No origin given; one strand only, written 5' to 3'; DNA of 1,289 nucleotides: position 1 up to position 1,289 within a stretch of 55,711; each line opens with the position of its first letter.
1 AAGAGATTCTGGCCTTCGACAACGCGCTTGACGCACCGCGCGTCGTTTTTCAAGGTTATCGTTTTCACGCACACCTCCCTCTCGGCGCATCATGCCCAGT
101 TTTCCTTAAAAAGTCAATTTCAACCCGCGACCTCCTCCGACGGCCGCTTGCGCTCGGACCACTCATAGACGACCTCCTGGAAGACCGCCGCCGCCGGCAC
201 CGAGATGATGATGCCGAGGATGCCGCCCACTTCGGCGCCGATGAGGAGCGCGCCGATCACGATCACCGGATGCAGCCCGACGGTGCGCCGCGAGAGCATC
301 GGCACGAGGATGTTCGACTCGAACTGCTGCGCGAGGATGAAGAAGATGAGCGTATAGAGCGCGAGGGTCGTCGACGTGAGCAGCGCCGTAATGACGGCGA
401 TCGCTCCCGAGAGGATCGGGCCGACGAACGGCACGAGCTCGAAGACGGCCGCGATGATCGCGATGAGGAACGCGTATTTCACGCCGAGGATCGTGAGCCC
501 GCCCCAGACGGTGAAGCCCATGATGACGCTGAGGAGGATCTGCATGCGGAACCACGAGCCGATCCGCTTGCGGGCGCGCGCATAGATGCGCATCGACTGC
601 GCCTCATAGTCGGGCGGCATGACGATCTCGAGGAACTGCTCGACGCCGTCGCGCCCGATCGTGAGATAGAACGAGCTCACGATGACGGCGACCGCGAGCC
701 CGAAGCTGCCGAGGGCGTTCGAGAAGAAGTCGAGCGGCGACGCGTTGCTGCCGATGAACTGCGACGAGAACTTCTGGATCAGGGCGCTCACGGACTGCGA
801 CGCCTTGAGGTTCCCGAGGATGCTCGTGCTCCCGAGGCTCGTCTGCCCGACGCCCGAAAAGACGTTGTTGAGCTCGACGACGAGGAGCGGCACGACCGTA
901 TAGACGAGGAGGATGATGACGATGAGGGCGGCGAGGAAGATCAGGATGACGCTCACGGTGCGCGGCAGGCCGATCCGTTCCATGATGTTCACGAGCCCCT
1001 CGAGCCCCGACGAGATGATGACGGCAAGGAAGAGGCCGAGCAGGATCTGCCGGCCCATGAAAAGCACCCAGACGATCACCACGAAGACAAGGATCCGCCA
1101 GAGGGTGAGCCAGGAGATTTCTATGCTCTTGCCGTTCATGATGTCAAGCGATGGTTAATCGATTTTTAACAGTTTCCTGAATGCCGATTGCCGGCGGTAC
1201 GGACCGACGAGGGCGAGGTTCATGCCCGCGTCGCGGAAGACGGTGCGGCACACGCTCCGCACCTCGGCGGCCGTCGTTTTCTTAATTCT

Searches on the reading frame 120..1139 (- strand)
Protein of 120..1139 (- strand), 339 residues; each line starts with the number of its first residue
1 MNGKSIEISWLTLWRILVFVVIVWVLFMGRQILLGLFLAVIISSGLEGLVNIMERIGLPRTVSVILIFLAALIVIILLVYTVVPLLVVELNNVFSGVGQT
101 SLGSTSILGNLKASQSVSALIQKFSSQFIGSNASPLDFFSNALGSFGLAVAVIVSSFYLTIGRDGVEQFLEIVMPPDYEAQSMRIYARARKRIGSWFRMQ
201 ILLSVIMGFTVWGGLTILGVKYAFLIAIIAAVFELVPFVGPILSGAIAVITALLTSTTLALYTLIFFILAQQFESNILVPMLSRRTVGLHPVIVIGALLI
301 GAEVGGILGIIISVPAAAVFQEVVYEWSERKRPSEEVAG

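Call 95: find_encoding_contigs(protein=window:120-1139:-, flank=10000, max_places=2)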
Protein window:120-1139:- (339 aa): 2 contigs read that carry it; 1 place shown.
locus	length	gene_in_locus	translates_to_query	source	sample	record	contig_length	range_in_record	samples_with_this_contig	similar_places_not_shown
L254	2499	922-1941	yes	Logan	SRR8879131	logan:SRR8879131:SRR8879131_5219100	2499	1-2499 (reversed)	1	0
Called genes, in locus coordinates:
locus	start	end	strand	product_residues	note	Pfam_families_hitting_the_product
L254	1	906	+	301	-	?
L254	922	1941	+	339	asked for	PF01594:AI-2E_transport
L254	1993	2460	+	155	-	-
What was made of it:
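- The remaining 16 kb of the contig could not be read (call 95).
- Tried and rejected: The rest of the source contig (16 kb beyond window position 1) could not be fetched (call 95).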
